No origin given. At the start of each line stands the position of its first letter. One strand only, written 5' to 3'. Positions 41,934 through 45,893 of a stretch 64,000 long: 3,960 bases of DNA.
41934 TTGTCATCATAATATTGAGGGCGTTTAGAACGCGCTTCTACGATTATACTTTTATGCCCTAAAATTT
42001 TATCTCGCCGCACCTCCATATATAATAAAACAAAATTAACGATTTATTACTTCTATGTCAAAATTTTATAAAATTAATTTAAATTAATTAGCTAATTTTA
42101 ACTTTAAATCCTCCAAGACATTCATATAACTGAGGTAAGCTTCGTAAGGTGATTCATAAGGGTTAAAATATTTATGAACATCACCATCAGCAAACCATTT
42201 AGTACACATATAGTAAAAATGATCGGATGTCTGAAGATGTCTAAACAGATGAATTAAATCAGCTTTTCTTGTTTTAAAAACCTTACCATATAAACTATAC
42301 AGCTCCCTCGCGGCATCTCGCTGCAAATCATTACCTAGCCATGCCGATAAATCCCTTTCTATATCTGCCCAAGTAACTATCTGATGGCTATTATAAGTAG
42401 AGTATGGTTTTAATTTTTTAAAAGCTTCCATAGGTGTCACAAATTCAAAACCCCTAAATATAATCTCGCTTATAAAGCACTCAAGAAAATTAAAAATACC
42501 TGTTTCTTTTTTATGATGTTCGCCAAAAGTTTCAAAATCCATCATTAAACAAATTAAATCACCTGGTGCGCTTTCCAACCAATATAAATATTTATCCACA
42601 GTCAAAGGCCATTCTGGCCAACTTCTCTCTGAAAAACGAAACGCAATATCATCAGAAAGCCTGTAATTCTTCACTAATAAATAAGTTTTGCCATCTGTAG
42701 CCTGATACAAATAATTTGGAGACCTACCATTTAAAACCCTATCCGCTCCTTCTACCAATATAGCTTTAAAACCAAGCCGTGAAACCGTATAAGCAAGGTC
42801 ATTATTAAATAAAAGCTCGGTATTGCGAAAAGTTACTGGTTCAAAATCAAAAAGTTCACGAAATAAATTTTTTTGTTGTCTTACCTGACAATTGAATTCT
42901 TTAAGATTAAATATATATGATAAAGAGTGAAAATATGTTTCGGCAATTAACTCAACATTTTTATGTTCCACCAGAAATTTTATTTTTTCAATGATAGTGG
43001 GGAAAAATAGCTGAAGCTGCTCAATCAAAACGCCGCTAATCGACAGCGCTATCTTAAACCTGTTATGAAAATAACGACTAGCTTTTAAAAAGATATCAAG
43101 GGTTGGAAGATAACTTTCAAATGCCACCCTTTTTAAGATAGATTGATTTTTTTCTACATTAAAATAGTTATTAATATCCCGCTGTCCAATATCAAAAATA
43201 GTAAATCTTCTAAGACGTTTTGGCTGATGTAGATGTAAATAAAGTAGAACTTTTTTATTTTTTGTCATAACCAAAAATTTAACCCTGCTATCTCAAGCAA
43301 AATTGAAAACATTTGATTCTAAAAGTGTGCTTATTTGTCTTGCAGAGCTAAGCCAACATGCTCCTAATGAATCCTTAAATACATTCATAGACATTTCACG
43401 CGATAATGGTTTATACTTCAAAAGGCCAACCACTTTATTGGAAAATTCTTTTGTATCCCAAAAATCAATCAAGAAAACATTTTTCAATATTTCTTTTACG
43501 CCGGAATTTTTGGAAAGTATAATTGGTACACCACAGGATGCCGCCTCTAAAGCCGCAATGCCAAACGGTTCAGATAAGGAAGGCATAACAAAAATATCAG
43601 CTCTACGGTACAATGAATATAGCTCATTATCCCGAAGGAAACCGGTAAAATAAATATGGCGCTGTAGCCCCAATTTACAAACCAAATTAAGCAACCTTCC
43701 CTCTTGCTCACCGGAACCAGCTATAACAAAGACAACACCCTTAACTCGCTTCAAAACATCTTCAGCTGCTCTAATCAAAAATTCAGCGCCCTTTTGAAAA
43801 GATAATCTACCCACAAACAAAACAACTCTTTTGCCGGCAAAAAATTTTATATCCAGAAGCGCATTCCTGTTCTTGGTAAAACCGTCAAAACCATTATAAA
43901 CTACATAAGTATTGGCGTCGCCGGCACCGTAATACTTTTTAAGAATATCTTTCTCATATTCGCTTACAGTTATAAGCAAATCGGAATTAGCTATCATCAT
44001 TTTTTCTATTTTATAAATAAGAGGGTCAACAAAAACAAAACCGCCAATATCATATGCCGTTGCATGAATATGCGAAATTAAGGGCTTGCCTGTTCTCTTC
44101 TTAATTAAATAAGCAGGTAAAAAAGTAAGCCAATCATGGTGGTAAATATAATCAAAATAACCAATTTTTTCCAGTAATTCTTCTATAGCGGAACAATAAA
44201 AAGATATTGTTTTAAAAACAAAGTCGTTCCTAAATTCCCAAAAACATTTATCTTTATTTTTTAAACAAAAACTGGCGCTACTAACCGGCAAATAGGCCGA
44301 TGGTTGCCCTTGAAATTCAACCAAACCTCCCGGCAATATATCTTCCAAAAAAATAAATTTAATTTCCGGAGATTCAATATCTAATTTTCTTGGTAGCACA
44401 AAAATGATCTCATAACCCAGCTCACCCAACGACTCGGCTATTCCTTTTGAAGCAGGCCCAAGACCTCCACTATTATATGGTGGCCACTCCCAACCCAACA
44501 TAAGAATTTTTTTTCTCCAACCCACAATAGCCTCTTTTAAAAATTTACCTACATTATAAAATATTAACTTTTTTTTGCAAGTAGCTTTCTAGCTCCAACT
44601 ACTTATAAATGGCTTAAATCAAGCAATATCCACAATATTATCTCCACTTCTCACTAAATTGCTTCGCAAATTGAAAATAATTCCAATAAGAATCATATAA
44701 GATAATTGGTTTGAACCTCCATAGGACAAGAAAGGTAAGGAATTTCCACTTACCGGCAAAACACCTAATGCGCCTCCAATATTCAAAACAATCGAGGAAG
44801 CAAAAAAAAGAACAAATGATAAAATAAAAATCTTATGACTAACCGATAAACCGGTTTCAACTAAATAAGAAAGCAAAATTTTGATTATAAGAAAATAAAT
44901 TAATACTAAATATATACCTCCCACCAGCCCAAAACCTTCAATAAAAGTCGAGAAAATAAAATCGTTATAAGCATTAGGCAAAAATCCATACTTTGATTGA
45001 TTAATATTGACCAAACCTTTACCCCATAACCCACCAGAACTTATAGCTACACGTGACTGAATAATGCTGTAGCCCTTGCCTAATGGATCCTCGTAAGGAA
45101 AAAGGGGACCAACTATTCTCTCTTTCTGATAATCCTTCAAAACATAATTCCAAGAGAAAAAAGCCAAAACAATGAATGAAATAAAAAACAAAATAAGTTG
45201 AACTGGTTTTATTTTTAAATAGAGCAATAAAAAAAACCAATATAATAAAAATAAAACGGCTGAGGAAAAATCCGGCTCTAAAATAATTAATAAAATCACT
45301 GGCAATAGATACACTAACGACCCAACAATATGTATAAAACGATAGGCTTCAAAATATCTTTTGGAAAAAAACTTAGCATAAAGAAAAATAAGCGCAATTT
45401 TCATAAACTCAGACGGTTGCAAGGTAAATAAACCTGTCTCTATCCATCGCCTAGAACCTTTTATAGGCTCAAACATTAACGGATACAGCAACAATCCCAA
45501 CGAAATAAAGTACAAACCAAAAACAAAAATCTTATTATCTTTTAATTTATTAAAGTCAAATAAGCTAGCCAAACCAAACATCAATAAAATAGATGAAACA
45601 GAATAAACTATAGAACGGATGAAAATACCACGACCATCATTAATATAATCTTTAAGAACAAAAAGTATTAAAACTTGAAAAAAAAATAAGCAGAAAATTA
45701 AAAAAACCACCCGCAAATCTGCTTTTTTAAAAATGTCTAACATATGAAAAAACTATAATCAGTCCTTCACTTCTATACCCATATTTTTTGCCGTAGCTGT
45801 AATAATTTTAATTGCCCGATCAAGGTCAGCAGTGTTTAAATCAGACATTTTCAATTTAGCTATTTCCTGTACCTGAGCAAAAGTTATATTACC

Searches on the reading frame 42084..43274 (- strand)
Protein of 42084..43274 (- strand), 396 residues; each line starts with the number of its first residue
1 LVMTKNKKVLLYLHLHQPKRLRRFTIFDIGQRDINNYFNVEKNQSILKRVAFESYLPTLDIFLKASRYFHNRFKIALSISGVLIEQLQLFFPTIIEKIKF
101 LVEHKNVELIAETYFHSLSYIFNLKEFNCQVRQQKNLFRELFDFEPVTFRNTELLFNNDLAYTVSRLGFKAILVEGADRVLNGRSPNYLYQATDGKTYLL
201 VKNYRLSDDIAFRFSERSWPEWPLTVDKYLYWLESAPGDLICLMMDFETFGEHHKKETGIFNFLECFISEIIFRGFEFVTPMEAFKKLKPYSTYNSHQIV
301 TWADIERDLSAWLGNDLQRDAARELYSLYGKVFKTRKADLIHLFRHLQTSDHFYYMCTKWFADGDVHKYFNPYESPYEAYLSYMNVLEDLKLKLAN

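Call 71: search_protein_families(library=pfam, proteins=[window:42084-43274:-], max_evalue=0.0001)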
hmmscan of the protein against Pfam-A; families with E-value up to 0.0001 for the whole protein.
window:42084-43274:- (396 aa): 1 family
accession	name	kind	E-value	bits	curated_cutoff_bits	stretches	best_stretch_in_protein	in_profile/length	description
PF03065.20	Glyco_hydro_57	-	3.6e-64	217.3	21.2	1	11-292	2-286/291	Glycosyl hydrolase family 57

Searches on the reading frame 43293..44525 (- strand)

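Call 71: search_protein_families(library=pfam, proteins=[window:43293-44525:-], max_evalue=0.0001)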
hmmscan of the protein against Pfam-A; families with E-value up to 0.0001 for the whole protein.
window:43293-44525:- (410 aa): 8 families
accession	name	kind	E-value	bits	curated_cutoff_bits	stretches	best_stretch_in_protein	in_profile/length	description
PF00534.26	Glycos_transf_1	-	4.3e-38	131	26.4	1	229-381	12-168/172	Glycosyl transferases group 1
PF13692.12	Glyco_trans_1_4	-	8.5e-33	114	27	1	233-370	2-141/142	Glycosyl transferases group 1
PF20706.3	GT4-conflict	-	1.2e-17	64.5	26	1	229-350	194-323/385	Family 4 Glycosyltransferase in conflict systems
PF13439.12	Glyco_transf_4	-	7.2e-15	55.9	28.5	1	110-214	57-167/170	Glycosyltransferase Family 4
PF08323.17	Glyco_transf_5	-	1.7e-14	54.5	22.7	1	6-202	1-232/239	Starch synthase catalytic domain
PF13579.12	Glyco_trans_4_4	-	7.4e-09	36.6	29.7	1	111-212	60-158/158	Glycosyl transferase 4-like domain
PF13524.12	Glyco_trans_1_2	-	6.1e-06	26.7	25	1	258-378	9-121/144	Glycosyl transferase-like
PF00982.27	Glyco_transf_20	-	5.5e-05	22.5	32.5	0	291-380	354-448/473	Glycosyltransferase family 20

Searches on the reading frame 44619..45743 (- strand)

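Call 71: search_protein_families(library=pfam, proteins=[window:44619-45743:-], max_evalue=0.0001)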
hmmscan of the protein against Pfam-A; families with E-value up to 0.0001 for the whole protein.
window:44619-45743:- (374 aa): 1 family
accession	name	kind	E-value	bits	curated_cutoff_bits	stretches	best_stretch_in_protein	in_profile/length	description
PF01098.24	FTSW_RODA_SPOVE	-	2.3e-69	234.5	26.4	1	15-361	12-352/356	Cell cycle protein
